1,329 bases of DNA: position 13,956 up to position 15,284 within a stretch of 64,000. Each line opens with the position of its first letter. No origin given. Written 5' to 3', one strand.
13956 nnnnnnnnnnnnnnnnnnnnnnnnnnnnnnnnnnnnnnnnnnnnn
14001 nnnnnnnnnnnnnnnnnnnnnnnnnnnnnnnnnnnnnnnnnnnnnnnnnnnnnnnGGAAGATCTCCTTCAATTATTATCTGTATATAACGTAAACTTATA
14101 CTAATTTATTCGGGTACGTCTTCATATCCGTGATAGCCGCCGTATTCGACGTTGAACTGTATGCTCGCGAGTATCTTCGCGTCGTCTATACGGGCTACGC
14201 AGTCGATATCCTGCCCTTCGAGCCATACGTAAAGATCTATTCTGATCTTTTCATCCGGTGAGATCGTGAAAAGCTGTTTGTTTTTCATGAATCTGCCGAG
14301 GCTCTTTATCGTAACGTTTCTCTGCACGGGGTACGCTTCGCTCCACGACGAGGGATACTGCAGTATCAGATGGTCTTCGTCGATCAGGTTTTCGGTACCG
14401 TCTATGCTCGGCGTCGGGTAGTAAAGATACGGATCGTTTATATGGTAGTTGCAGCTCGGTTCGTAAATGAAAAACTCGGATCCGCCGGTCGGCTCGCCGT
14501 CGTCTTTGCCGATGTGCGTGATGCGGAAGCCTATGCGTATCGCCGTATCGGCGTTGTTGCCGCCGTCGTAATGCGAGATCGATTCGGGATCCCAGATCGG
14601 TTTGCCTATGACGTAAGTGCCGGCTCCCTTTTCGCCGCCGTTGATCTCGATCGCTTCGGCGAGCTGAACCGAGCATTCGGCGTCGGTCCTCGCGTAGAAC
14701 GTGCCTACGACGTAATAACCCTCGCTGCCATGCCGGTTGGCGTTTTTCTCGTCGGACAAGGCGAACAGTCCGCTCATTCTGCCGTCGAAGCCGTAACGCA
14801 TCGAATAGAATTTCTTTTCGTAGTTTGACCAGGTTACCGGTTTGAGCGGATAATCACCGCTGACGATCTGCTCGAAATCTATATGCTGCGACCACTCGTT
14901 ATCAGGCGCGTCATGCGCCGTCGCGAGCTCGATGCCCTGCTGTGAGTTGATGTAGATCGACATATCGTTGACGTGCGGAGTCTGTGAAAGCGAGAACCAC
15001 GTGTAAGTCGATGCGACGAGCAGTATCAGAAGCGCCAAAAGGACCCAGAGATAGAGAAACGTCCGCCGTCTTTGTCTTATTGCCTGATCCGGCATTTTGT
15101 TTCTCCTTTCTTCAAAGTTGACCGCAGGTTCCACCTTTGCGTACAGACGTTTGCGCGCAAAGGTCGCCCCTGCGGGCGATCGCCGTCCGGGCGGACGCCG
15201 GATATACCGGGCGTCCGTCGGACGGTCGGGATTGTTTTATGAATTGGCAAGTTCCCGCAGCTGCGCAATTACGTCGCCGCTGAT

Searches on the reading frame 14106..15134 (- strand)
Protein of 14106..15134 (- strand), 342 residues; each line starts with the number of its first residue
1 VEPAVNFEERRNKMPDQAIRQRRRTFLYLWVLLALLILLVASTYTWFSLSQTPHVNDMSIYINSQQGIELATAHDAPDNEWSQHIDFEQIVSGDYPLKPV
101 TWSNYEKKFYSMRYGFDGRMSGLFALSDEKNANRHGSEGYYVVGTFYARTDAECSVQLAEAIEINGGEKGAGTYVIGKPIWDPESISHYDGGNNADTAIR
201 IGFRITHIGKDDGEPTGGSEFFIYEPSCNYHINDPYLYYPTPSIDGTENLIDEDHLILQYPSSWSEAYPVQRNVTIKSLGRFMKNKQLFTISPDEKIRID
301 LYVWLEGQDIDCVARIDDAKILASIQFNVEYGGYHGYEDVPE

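Call 10: search_protein_families(library=pfam, proteins=[window:14106-15134:-], max_evalue=0.01)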
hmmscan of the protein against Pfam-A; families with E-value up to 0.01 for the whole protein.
window:14106-15134:- (342 aa): 0 families

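Call 85: search_protein_families(library=ncbifam, proteins=[window:14106-15134:-], max_evalue=0.1)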
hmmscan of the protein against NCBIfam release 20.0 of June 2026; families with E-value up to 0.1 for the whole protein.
window:14106-15134:- (342 aa): 1 family
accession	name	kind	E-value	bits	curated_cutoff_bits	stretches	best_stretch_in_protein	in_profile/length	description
TIGR03349.1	IV_VI_DotU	subfamily_domain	0.022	14.5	89.95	1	14-49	169-204/211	DotU/TssL family secretion system protein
